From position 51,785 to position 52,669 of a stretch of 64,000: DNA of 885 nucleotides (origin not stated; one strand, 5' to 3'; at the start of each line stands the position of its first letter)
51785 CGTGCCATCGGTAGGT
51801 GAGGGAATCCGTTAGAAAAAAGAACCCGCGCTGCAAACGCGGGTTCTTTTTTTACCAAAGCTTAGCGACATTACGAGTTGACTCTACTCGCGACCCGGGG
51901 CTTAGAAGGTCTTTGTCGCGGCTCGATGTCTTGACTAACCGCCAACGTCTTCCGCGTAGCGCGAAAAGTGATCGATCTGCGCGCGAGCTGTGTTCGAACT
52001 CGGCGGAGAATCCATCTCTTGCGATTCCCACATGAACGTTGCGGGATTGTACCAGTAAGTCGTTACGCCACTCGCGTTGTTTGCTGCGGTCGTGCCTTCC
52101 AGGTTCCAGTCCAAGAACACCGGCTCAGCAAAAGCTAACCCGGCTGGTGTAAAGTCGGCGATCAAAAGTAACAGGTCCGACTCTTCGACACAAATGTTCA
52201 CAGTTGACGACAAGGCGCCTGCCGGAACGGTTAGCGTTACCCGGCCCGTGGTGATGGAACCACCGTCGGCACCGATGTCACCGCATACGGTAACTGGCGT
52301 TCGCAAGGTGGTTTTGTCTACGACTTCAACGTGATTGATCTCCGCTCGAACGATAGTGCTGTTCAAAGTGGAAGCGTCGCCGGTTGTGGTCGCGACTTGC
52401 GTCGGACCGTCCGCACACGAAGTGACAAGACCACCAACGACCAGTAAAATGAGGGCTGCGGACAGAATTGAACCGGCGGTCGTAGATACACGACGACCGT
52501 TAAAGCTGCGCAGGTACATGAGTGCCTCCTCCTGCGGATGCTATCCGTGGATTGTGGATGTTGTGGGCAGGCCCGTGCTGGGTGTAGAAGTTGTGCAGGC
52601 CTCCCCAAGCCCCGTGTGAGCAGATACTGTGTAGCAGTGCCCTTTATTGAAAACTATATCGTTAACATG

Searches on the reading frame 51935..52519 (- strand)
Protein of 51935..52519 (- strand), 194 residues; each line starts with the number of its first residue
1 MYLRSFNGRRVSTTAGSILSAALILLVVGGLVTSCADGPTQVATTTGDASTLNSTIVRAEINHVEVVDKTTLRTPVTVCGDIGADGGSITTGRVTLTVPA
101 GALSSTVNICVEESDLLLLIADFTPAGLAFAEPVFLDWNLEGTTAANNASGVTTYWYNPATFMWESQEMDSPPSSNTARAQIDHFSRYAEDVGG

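Call 13: search_protein_families(library=pfam, proteins=[window:51935-52519:-], max_evalue=0.001)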
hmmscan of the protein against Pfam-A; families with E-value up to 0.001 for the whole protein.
window:51935-52519:- (194 aa): 0 families

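Call 76: search_protein_families(library=ncbifam, proteins=[window:51935-52519:-], max_evalue=0.00001)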
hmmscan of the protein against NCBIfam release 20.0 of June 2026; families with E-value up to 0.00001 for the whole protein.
window:51935-52519:- (194 aa): 0 families

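Call 85: find_homologous_proteins(query=window:51935-52519:-, max_evalue=0.01)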
Query window:51935-52519:- (194 aa): 1 proteins with E <= 0.01 among 745 candidates.
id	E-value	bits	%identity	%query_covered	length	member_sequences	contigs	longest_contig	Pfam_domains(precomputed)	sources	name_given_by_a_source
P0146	5.5e-121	419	100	100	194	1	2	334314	-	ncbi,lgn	-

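Call 88: search_solved_structures(query=A4, max_evalue=10, show_alignments=3)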
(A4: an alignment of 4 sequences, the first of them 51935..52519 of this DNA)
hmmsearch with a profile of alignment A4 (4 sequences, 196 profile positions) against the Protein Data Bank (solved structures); distinct sequences matched with E-value up to 10: 8.
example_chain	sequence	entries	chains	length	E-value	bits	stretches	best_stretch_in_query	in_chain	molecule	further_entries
2xn4_A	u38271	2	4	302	0.046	16.7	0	149-170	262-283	KELCH-LIKE PROTEIN 2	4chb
4ch9_A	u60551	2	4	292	0.18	14.7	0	149-173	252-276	KELCH-LIKE PROTEIN 3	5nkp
2kxs_A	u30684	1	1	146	0.31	14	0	123-140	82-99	Tight junction protein ZO-1,Myocardial zonula adherens protein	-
6m3q_E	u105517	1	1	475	0.47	13.4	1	76-123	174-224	Ankyrin-2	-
6m3p_E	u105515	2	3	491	0.51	13.2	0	84-115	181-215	Ankyrin-3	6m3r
1p99_A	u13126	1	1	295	0.59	13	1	145-190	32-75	Hypothetical protein PG110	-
2kxr_A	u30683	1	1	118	1.3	11.9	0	123-140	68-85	Tight junction protein ZO-1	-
3ud1_A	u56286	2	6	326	1.8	11.4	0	83-117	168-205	Ankyrin-1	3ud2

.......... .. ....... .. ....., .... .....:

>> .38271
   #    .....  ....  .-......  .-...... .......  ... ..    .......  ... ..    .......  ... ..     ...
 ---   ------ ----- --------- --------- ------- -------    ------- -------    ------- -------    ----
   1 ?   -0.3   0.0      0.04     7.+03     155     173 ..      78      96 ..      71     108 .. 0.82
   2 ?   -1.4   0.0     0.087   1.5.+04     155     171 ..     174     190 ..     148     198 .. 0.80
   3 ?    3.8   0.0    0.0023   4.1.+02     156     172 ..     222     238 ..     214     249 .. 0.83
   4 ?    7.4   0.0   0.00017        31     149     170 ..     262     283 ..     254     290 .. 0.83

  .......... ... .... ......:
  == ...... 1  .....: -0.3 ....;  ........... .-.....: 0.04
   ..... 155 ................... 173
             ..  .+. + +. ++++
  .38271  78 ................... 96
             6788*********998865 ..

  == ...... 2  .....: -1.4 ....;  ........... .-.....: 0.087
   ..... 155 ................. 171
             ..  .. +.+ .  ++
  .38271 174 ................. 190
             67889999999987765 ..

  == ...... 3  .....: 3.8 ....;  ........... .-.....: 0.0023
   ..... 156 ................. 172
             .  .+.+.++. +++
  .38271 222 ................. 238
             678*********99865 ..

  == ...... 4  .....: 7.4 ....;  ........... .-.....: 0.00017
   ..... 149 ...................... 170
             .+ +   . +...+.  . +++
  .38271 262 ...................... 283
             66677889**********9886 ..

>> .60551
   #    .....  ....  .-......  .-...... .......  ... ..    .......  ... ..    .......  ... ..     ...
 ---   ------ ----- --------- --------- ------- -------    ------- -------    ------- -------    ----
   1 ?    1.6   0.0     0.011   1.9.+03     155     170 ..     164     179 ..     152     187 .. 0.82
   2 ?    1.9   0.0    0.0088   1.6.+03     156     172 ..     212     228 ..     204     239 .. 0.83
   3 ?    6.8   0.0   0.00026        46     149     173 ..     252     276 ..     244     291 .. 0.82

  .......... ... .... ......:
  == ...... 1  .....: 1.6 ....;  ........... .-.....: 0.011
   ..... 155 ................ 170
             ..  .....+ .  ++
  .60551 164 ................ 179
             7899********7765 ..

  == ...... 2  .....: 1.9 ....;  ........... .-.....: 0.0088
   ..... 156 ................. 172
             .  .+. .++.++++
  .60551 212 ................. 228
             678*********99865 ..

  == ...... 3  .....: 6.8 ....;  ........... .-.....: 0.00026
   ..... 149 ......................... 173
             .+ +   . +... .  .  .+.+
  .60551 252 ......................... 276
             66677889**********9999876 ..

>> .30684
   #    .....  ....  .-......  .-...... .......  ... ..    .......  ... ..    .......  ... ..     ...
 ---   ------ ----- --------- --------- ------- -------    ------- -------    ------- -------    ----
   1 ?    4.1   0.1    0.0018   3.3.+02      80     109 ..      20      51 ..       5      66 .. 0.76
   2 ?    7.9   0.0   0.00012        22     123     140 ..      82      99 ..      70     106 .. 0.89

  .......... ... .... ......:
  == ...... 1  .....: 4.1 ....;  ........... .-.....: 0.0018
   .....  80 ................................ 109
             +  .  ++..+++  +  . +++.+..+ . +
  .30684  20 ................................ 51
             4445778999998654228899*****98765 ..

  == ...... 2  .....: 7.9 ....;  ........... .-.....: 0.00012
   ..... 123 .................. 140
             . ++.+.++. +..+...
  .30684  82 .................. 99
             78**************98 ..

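Call 89: search_protein_families(library=pfam, alignment_id=A4, max_evalue=10)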
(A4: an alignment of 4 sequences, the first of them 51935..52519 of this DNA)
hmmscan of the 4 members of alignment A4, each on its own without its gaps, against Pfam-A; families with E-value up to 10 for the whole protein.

A. member 1, window:51935-52519:- (194 aa): 1 family
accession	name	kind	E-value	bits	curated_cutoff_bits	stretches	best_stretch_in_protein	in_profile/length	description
PF23928.1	DUF7266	-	0.33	11.1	27.6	1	8-42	3-42/145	Family of unknown function (DUF7266)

B. families by the number of members that match (of 4 scanned): 4 families
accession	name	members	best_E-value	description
PF00791.26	ZU5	2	0.00027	ZU5 domain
PF12904.13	Collagen_bind_2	1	0.025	Putative collagen-binding domain of a collagenase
PF22880.2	DUF7019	1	0.12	Family of unknown function (DUF7019)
PF23928.1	DUF7266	1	0.33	Family of unknown function (DUF7266)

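Call 96: search_protein_families(library=pfam, proteins=[window:51935-52519:-], max_evalue=1)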
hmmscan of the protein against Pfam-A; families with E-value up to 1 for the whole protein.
window:51935-52519:- (194 aa): 1 family
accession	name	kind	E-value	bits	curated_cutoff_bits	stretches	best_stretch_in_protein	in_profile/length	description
PF23928.1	DUF7266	-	0.33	11.1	27.6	1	8-42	3-42/145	Family of unknown function (DUF7266)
